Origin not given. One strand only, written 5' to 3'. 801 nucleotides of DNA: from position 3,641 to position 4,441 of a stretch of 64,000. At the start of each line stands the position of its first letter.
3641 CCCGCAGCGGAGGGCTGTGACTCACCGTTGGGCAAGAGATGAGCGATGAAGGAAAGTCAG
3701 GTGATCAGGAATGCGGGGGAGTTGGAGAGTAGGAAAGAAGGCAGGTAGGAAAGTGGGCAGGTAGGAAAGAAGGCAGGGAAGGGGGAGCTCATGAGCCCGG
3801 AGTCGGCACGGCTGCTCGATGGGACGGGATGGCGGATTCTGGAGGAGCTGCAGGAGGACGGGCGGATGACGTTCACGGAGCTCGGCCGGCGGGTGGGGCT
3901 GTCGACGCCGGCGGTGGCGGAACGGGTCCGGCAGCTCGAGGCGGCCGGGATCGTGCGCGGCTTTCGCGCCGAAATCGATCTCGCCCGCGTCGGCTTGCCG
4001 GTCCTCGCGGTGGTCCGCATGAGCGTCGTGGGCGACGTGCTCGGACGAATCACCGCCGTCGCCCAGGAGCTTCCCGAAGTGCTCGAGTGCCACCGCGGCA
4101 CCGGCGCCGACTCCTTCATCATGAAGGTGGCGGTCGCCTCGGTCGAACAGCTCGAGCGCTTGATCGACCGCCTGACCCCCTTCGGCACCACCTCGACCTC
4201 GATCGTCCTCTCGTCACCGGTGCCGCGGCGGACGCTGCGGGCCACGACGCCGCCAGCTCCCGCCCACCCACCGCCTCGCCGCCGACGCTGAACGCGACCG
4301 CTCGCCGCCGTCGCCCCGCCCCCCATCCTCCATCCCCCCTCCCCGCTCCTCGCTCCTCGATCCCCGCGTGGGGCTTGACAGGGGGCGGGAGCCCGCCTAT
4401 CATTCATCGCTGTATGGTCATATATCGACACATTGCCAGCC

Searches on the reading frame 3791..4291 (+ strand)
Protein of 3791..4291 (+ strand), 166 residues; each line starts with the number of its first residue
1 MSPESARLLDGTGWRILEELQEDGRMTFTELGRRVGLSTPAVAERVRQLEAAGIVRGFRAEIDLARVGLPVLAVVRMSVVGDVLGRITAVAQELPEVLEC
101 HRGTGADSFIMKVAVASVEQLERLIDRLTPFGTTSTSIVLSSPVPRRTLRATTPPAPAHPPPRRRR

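Call 19: search_protein_families(library=pfam, proteins=[window:3791-4291:+], max_evalue=0.01)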
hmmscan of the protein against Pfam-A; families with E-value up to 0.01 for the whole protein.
window:3791-4291:+ (166 aa): 11 families
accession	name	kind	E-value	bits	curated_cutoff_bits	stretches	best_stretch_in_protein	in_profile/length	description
PF13404.12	HTH_AsnC-type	-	1.1e-16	60.8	27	1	9-50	1-42/42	AsnC-type helix-turn-helix domain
PF13412.12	HTH_24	-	6.8e-16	58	21.9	1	9-56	1-48/48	Winged helix-turn-helix DNA-binding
PF01037.27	AsnC_trans_reg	-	4e-13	49.5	25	1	84-141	11-72/73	Lrp/AsnC ligand binding domain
PF01047.28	MarR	-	1.3e-07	31.8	24.6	1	13-56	5-48/59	MarR family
PF12840.13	HTH_20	-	1.8e-07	31.4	27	1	15-56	8-49/51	Helix-turn-helix domain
PF12802.13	MarR_2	-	1.5e-06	28.7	27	1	13-56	7-51/61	MarR family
PF25212.1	HVO_A0114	-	9.1e-06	25.8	27.6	1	6-56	17-67/84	HVO_A0114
PF09339.16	HTH_IclR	-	7.7e-05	22.8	22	1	15-56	7-49/52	IclR helix-turn-helix domain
PF01022.26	HTH_5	-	0.00017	21.9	22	1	15-56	6-46/47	Bacterial regulatory protein, arsR family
PF22451.2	NirdL-like_HTH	-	0.00067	19.6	27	1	28-56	19-47/47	Siroheme decarboxylase NirDL-like HTH domain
PF24034.1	DUF7343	-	0.0041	17.4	27.6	1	15-59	7-52/62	Domain of unknown function (DUF7343)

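Call 23: find_encoding_contigs(protein=window:3791-4291:+, flank=10000, max_places=6)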
Protein window:3791-4291:+ (166 aa): 23 contigs read that carry it; 6 places shown.
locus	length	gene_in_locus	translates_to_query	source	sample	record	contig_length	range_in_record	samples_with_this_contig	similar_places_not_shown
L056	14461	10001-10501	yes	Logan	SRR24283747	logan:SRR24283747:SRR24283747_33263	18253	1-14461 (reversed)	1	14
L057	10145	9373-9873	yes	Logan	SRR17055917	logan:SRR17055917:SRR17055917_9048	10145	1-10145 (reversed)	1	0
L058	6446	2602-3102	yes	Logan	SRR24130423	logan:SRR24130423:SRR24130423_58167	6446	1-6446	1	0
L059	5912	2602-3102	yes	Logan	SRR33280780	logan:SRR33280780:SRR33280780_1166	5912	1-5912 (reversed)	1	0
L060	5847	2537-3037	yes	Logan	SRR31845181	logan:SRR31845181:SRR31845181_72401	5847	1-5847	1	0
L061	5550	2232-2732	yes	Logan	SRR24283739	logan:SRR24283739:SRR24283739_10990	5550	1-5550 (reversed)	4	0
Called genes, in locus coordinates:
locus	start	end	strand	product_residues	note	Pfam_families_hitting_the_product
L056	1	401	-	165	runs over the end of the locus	PF05163:DinB (weak), PF12867:DinB_2, PF04978:MST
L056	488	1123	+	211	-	PF07336:ABATE, PF11706:zf-CGNR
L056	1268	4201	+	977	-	PF07494:Reg_prop (faint), PF08450:SGL (faint), PF07495:Y_Y_Y, PF07730:HisKA_3, PF02518:HATPase_c, PF13581:HATPase_c_2 (weak)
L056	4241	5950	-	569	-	PF14312:FG-GAP_2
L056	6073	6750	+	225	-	PF00072:Response_reg, PF00196:GerE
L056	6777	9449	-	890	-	PF01212:Beta_elim_lyase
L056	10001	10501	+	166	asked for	PF01047:MarR, PF12802:MarR_2 (weak), PF12840:HTH_20 (weak), PF13404:HTH_AsnC-type, PF13412:HTH_24, PF25212:HVO_A0114 (faint), PF01037:AsnC_trans_reg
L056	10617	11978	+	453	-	PF02321:OEP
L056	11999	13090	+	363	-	PF25917:BSH_RND, PF25876:HH_MFP_RND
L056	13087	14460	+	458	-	?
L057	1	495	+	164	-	?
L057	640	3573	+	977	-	PF07494:Reg_prop (faint), PF08450:SGL (faint), PF07495:Y_Y_Y, PF07730:HisKA_3, PF02518:HATPase_c, PF13581:HATPase_c_2 (weak)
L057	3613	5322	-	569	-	PF14312:FG-GAP_2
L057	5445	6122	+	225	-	PF00072:Response_reg, PF00196:GerE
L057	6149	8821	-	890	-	PF01212:Beta_elim_lyase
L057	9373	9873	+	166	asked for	PF01047:MarR, PF12802:MarR_2 (weak), PF12840:HTH_20 (weak), PF13404:HTH_AsnC-type, PF13412:HTH_24, PF25212:HVO_A0114 (faint), PF01037:AsnC_trans_reg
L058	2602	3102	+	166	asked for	PF01047:MarR, PF12802:MarR_2 (weak), PF12840:HTH_20 (weak), PF13404:HTH_AsnC-type, PF13412:HTH_24, PF25212:HVO_A0114 (faint), PF01037:AsnC_trans_reg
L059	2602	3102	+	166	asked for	PF01047:MarR, PF12802:MarR_2 (weak), PF12840:HTH_20 (weak), PF13404:HTH_AsnC-type, PF13412:HTH_24, PF25212:HVO_A0114 (faint), PF01037:AsnC_trans_reg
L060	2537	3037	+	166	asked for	PF01047:MarR, PF12802:MarR_2 (weak), PF12840:HTH_20 (weak), PF13404:HTH_AsnC-type, PF13412:HTH_24, PF25212:HVO_A0114 (faint), PF01037:AsnC_trans_reg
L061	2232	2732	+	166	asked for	PF01047:MarR, PF12802:MarR_2 (weak), PF12840:HTH_20 (weak), PF13404:HTH_AsnC-type, PF13412:HTH_24, PF25212:HVO_A0114 (faint), PF01037:AsnC_trans_reg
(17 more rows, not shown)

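Call 54: find_homologous_proteins(query=window:3791-4291:+, max_evalue=1e-30)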
Query window:3791-4291:+ (166 aa): 6678 proteins with E <= 1e-30 among 8000 candidates; the best 120 are listed.
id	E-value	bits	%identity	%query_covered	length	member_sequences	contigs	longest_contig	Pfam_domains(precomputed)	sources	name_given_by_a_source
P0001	1.5e-98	345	100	100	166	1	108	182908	PF01047.29,PF12840.14,PF13412.13,PF25212.3,PF01037.29,PF13404.13,PF12802.14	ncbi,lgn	-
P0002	6.3e-78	278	85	90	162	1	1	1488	PF01047.29,PF12840.14,PF13412.13,PF01037.29,PF13404.13,PF12802.14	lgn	-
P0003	1.2e-77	277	85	90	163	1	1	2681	PF01047.29,PF13412.13,PF01037.29,PF13404.13,PF12802.14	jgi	jgi:Lrp/AsnC family leucine-responsive transcriptional regulator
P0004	1.2e-77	277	82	99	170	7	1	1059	PF01047.29,PF13412.13,PF01037.29,PF13404.13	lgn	-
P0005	2.7e-77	276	85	90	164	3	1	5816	PF01047.29,PF13412.13,PF01037.29,PF13404.13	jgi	jgi:Lrp/AsnC family leucine-responsive transcriptional regulator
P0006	3.7e-77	276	84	87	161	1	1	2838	PF01047.29,PF12840.14,PF13412.13,PF01037.29,PF13404.13,PF12802.14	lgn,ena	-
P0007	4.5e-77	275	85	87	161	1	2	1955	PF01047.29,PF12840.14,PF13412.13,PF01037.29,PF13404.13,PF12802.14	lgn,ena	-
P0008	8.3e-77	274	87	86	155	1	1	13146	PF01047.29,PF12840.14,PF13412.13,PF01037.29,PF13404.13,PF12802.14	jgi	-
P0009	8.9e-77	274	87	92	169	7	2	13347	PF01047.29,PF12840.14,PF13412.13,PF25212.3,PF01037.29,PF13404.13,PF12802.14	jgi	-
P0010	1.0e-76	274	87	86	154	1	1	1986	PF01047.29,PF12840.14,PF13412.13,PF01037.29,PF13404.13,PF12802.14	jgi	jgi:Lrp/AsnC family leucine-responsive transcriptional regulator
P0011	1.4e-76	274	83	94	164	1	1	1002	PF01047.29,PF13412.13,PF01037.29,PF13404.13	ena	-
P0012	1.9e-76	273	84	90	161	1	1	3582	PF01047.29,PF12840.14,PF13412.13,PF01037.29,PF13404.13,PF12802.14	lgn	-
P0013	2.5e-76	273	80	99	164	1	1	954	PF01047.29,PF13412.13,PF01037.29,PF13404.13,PF12802.14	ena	-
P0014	2.7e-76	273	83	87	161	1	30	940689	PF01047.29,PF12840.14,PF13412.13,PF01037.29,PF13404.13,PF12802.14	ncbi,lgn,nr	ncbi:MAG: Lrp/AsnC family transcriptional regulator [Thermoanaerobaculia bacterium]|nr:Lrp/AsnC fami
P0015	5.5e-76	272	85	94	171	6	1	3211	PF12840.14,PF13412.13,PF01037.29,PF13404.13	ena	-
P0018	3.3e-75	269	86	83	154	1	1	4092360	PF01047.29,PF12840.14,PF13412.13,PF01037.29,PF13404.13,PF12802.14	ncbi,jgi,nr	ncbi:MAG: Lrp/AsnC family transcriptional regulator [Thermoanaerobaculia bacterium]|nr:Lrp/AsnC fami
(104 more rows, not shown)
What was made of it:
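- The window itself is Thermoanaerobaculia-like: its Lrp is 83-86% identical to proteins with that label (call 54).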

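Call 55: find_encoding_contigs(protein=P0018, flank=10000, max_places=2)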
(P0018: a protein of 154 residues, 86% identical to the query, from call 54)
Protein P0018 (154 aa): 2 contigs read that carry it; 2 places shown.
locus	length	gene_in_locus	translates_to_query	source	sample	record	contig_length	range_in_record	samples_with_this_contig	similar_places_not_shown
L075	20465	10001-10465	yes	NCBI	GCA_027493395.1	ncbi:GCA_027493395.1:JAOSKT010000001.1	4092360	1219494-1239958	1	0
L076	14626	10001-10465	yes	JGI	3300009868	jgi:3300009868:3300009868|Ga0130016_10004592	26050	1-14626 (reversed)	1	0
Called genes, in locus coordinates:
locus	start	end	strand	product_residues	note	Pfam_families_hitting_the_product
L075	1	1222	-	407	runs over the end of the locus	PF03600:CitMHS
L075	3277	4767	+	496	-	-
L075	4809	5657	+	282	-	PF01297:ZnuA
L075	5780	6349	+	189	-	PF00005:ABC_tran, PF13304:AAA_21 (weak)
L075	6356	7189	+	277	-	PF00950:ABC-3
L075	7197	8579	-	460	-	PF01212:Beta_elim_lyase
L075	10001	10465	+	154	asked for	PF01047:MarR (weak), PF12802:MarR_2 (weak), PF12840:HTH_20 (weak), PF13404:HTH_AsnC-type, PF13412:HTH_24, PF01037:AsnC_trans_reg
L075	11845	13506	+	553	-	PF02554:CstA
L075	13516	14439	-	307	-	PF02628:COX15-CtaA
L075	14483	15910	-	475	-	PF13727:CoA_binding_3, PF02397:Bac_transf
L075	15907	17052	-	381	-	PF13439:Glyco_transf_4, PF00534:Glycos_transf_1, PF20706:GT4-conflict (faint), PF13692:Glyco_trans_1_4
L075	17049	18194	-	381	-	PF13439:Glyco_transf_4, PF13579:Glyco_trans_4_4, PF20706:GT4-conflict, PF00534:Glycos_transf_1, PF13692:Glyco_trans_1_4, PF13524:Glyco_trans_1_2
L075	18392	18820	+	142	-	-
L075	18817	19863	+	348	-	PF00534:Glycos_transf_1, PF13692:Glyco_trans_1_4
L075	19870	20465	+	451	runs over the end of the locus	PF00534:Glycos_transf_1 (weak), PF13692:Glyco_trans_1_4, PF13524:Glyco_trans_1_2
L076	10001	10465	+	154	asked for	PF01047:MarR (weak), PF12802:MarR_2 (weak), PF12840:HTH_20 (weak), PF13404:HTH_AsnC-type, PF13412:HTH_24, PF01037:AsnC_trans_reg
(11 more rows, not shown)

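Call 56: find_encoding_contigs(protein=P0014, flank=10000, max_places=2)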
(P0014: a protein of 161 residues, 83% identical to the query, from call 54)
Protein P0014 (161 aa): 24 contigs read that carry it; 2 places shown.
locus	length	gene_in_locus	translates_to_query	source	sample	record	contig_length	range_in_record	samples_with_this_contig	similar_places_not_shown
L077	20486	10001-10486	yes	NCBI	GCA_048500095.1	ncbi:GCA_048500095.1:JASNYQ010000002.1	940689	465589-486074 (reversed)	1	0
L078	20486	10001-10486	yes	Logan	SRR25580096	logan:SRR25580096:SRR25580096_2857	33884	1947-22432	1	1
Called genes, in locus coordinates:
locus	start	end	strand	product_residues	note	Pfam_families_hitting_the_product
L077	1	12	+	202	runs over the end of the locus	PF00293:NUDIX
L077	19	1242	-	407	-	PF03600:CitMHS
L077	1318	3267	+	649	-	PF02705:K_trans, PF22776:K_trans_C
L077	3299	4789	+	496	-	-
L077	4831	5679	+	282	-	PF01297:ZnuA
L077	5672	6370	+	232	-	PF00005:ABC_tran, PF13304:AAA_21 (weak)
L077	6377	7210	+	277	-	PF00950:ABC-3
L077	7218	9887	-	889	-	PF01212:Beta_elim_lyase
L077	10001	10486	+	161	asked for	PF01047:MarR (weak), PF12802:MarR_2 (weak), PF12840:HTH_20 (weak), PF13404:HTH_AsnC-type, PF13412:HTH_24, PF01037:AsnC_trans_reg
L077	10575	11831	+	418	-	PF00375:SDF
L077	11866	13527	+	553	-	PF02554:CstA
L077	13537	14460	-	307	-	PF02628:COX15-CtaA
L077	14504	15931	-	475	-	PF13727:CoA_binding_3, PF02397:Bac_transf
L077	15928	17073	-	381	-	PF13439:Glyco_transf_4, PF00534:Glycos_transf_1, PF20706:GT4-conflict (faint), PF13692:Glyco_trans_1_4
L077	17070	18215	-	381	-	PF13439:Glyco_transf_4, PF13579:Glyco_trans_4_4, PF20706:GT4-conflict, PF00534:Glycos_transf_1, PF13692:Glyco_trans_1_4, PF13524:Glyco_trans_1_2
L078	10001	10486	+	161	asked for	PF01047:MarR (weak), PF12802:MarR_2 (weak), PF12840:HTH_20 (weak), PF13404:HTH_AsnC-type, PF13412:HTH_24, PF01037:AsnC_trans_reg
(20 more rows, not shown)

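Call 57: find_encoding_contigs(protein=P0009, flank=10000, max_places=2)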
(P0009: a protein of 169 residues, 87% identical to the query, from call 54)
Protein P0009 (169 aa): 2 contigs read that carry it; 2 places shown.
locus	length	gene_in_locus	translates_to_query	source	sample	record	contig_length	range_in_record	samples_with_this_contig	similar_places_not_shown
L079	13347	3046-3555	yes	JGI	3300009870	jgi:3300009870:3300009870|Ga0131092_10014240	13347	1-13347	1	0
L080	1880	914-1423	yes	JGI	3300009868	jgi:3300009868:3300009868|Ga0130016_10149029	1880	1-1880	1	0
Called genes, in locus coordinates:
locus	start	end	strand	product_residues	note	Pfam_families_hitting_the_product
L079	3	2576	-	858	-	?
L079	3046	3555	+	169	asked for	PF12802:MarR_2 (weak), PF12840:HTH_20 (weak), PF13404:HTH_AsnC-type, PF13412:HTH_24, PF25212:HVO_A0114 (faint), PF01047:MarR (weak), PF01037:AsnC_trans_reg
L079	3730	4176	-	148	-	-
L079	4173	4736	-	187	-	PF04542:Sigma70_r2, PF08281:Sigma70_r4_2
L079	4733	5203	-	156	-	-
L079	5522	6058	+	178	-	-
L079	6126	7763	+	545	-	PF00512:HisKA, PF02518:HATPase_c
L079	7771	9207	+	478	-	PF00072:Response_reg, PF00158:Sigma54_activat, PF14532:Sigma54_activ_2, PF07728:AAA_5 (weak), PF25601:AAA_lid_14, PF02954:HTH_8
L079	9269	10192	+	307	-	-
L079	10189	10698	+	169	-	-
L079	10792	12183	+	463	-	PF02321:OEP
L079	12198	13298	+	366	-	PF25917:BSH_RND, PF25876:HH_MFP_RND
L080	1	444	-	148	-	?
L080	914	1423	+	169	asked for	PF12802:MarR_2 (weak), PF12840:HTH_20 (weak), PF13404:HTH_AsnC-type, PF13412:HTH_24, PF25212:HVO_A0114 (faint), PF01047:MarR (weak), PF01037:AsnC_trans_reg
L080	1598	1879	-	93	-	?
